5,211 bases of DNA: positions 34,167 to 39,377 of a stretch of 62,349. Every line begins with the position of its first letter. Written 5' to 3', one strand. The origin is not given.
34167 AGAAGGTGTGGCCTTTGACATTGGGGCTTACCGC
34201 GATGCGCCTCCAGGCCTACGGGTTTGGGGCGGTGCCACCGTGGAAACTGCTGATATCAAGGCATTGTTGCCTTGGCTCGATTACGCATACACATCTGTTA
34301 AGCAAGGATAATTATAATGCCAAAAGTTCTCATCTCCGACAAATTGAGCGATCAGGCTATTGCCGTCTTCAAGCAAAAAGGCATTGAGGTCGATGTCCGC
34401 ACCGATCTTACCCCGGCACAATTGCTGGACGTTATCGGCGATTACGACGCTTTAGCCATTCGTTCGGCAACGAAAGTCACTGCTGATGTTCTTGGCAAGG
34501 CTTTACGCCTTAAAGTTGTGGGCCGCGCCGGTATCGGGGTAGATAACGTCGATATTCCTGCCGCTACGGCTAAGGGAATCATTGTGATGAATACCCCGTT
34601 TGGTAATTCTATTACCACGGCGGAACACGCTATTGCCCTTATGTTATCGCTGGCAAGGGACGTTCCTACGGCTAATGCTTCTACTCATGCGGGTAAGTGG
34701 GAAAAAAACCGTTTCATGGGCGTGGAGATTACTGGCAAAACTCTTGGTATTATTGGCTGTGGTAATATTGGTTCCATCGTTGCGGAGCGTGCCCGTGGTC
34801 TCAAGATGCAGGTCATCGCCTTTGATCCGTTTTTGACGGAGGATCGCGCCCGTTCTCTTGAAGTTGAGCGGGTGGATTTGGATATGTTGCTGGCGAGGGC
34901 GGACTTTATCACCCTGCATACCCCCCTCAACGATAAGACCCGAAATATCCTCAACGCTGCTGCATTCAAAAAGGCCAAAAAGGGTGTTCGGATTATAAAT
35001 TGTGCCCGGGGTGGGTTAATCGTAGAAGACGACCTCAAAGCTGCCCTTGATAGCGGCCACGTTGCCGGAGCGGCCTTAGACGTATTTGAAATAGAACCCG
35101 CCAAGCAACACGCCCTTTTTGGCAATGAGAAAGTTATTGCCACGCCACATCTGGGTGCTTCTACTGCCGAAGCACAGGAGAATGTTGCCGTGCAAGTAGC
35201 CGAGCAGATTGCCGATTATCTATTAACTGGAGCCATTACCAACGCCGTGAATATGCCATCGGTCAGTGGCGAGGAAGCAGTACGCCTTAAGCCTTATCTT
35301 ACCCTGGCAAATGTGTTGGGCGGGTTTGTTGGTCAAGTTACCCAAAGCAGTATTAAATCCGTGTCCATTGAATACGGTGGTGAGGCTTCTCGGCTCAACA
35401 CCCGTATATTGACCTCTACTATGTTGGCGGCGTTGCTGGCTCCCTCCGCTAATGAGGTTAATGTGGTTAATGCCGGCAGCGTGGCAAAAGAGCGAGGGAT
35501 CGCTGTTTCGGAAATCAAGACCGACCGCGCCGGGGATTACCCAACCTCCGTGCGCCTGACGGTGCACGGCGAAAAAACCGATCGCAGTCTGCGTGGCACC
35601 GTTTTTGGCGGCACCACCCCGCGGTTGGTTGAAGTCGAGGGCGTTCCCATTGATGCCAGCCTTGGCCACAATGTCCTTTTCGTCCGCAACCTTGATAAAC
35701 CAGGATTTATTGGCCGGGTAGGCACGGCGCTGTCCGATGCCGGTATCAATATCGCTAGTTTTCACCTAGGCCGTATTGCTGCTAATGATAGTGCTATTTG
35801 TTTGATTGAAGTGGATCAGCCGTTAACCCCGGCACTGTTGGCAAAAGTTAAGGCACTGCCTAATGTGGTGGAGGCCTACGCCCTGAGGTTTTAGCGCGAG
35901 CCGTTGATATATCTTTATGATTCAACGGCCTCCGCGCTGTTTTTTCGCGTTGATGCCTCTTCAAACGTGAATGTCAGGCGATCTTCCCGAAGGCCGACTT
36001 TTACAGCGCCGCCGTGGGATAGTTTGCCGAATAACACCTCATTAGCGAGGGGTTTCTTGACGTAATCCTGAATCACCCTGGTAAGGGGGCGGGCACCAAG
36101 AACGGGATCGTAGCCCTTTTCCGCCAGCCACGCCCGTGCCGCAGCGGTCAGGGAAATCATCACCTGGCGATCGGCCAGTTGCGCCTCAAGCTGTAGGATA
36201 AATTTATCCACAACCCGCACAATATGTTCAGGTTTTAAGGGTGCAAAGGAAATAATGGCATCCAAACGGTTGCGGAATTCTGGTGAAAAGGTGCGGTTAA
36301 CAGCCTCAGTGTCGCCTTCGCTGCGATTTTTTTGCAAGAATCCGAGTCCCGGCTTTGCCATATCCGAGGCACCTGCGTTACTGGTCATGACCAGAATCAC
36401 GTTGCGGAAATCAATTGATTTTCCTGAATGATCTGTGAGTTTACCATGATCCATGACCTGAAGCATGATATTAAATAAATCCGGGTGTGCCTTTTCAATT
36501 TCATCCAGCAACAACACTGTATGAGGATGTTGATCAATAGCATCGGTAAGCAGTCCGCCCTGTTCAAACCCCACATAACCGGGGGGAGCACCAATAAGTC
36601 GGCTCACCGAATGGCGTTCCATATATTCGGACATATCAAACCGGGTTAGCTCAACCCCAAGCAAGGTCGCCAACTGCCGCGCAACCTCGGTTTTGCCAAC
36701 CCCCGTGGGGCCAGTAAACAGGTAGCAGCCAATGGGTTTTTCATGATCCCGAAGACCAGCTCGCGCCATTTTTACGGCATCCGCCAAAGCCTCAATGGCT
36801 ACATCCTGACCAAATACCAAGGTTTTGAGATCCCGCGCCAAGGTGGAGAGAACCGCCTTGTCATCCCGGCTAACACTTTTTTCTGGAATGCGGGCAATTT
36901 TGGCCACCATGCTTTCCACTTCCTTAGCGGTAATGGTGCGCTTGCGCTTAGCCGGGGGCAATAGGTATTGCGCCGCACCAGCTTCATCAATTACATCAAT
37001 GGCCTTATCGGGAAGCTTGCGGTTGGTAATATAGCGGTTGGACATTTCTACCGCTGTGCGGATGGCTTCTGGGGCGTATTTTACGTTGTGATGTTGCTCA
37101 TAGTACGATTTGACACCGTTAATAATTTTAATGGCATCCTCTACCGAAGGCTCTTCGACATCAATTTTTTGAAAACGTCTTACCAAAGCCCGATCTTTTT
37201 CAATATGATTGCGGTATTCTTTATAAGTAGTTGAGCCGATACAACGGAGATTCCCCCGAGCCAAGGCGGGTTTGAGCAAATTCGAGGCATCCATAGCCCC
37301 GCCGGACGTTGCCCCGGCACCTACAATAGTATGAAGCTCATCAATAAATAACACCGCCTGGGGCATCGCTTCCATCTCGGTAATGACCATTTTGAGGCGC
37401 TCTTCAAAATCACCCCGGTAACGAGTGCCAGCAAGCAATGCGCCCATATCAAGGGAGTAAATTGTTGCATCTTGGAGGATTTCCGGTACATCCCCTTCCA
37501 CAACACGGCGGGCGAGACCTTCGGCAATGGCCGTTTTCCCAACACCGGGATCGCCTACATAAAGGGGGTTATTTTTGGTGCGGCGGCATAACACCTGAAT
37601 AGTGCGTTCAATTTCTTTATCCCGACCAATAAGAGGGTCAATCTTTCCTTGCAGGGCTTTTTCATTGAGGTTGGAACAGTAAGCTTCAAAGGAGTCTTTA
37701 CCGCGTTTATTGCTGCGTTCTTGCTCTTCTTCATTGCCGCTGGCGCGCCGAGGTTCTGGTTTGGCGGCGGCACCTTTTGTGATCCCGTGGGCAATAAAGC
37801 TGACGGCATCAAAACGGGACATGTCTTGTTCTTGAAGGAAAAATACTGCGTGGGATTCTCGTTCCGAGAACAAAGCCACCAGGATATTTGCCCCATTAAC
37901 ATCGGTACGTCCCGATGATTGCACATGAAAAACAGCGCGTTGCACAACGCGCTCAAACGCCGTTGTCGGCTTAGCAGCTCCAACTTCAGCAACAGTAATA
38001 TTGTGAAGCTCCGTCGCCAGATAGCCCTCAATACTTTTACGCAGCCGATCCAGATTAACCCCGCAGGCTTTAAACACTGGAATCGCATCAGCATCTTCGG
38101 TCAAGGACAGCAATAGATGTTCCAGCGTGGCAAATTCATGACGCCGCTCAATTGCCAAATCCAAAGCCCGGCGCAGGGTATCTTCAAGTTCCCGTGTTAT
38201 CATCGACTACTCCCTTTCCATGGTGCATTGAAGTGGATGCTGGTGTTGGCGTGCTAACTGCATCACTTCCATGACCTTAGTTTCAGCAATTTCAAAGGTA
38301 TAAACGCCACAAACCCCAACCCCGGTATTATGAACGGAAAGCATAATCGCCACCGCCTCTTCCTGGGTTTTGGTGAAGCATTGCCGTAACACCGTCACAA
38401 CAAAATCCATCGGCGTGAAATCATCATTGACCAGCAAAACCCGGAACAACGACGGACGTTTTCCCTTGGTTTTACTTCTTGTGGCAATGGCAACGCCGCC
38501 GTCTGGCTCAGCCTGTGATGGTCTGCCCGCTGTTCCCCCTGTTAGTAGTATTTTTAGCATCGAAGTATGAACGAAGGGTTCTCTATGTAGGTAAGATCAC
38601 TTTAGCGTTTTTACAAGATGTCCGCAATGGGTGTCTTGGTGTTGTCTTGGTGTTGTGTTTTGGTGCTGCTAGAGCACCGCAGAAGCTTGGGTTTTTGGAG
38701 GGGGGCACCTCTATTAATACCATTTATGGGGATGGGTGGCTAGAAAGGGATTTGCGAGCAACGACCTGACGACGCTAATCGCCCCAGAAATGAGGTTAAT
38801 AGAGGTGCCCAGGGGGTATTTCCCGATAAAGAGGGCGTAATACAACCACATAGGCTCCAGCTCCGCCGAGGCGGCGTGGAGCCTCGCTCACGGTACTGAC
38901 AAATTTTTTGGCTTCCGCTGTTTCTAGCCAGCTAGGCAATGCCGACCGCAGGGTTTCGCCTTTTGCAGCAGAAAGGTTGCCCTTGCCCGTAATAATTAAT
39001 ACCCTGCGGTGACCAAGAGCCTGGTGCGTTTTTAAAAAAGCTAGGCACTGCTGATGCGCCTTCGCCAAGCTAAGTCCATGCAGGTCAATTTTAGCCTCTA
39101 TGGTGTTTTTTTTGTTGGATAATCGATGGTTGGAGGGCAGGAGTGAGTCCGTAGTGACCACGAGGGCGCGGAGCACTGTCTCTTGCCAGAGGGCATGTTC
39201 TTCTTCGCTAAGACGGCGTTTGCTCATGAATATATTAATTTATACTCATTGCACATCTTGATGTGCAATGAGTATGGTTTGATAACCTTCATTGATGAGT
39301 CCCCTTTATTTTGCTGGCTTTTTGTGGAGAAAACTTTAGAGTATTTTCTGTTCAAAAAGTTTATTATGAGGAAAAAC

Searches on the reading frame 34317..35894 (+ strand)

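Call 76: search_protein_families(library=pfam, proteins=[window:34317-35894:+], max_evalue=0.00001)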
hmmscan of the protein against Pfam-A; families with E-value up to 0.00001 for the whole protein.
window:34317-35894:+ (525 aa): 4 families
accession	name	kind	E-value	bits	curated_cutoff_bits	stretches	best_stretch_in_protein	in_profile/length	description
PF02826.25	2-Hacid_dh_C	-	1.1e-60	204.5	25.1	1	106-280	1-178/178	D-isomer specific 2-hydroxyacid dehydrogenase, NAD binding domain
PF19304.4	PGDH_inter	-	9.3e-39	132.7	27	1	323-440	1-118/119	D-3-phosphoglycerate dehydrogenase intervening domain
PF00389.36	2-Hacid_dh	-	2.3e-38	131.3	24.6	1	4-312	1-134/134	D-isomer specific 2-hydroxyacid dehydrogenase, catalytic domain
PF01842.31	ACT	-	1.4e-10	41.2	27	1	453-515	2-65/66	ACT domain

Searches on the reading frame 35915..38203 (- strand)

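Call 7: search_protein_families(library=pfam, proteins=[window:35915-38203:-], max_evalue=0.01)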
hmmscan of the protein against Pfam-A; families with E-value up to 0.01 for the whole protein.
window:35915-38203:- (762 aa): 28 families (the best 25 are shown)
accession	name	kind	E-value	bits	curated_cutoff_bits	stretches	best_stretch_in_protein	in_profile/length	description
PF07724.20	AAA_2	-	2.4e-59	200.6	27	1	489-650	1-166/166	AAA domain (Cdc48 subfamily)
PF17871.7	AAA_lid_9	-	3e-27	95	22.8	1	353-452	1-97/104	AAA lid domain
PF00004.35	AAA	-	3.2e-25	89.5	21.2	2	214-346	2-125/131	ATPase family associated with various cellular activities (AAA)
PF10431.15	ClpB_D2-small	-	3.3e-25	88.4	21.9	1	656-736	1-81/81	C-terminal, D2-small domain, of ClpB protein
PF07728.20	AAA_5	-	7.7e-18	65.3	22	1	495-611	3-124/139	AAA domain (dynein-related subfamily)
PF02861.25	Clp_N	-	1.9e-11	44.4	20.7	1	13-62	1-52/53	Clp amino terminal domain, pathogenicity island component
PF13401.12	AAA_22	-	9.3e-11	42.6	27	1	492-585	6-109/130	AAA domain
PF13191.12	AAA_16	-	9.2e-10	39.7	32.6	1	190-237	1-51/167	AAA ATPase domain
PF01078.27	Mg_chelatase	-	8.8e-08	32.2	20.3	0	494-535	25-65/207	Magnesium chelatase, subunit ChlI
PF00158.32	Sigma54_activat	-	4.1e-07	30.3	20.2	1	495-613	26-146/168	Sigma-54 interaction domain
PF13238.12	AAA_18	-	4.4e-07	30.9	29.4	0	496-522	3-31/128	AAA domain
PF05621.17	TniB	-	2.6e-06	27.4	22.4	1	231-350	69-185/189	Bacterial TniB protein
PF05496.18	RuvB_N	-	5.8e-06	26.6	27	0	471-520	13-62/159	Holliday junction DNA helicase RuvB P-loop domain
PF20720.3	nSTAND3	-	1.4e-05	25.3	27.2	0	214-237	21-44/155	Novel STAND NTPase 3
PF07726.17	AAA_3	-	4.4e-05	23.8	27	1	495-608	3-109/131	ATPase family associated with various cellular activities (AAA)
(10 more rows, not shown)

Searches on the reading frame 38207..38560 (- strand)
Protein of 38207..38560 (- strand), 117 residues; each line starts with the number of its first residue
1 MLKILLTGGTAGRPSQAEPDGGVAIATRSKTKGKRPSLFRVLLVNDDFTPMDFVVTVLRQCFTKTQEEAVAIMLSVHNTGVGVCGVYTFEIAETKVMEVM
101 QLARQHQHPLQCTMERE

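Call 76: search_protein_families(library=pfam, proteins=[window:38207-38560:-], max_evalue=0.00001)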
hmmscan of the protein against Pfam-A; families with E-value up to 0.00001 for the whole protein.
window:38207-38560:- (117 aa): 1 family
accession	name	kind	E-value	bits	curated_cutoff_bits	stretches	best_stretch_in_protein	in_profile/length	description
PF02617.22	ClpS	-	4.3e-35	119.8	23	1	34-113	1-80/80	ATP-dependent Clp protease adaptor protein ClpS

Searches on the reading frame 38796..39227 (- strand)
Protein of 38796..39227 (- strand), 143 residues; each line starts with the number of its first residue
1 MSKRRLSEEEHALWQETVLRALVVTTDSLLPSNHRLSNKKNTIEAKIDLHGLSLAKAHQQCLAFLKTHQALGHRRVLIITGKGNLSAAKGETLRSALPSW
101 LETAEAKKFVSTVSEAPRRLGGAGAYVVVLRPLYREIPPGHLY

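Call 76: search_protein_families(library=pfam, proteins=[window:38796-39227:-], max_evalue=0.00001)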
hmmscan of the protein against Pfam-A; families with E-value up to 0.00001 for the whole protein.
window:38796-39227:- (143 aa): 1 family
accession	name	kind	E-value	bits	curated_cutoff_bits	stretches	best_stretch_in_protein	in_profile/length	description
PF01713.27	Smr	-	1.8e-17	63.7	25.7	1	47-131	1-77/77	Smr domain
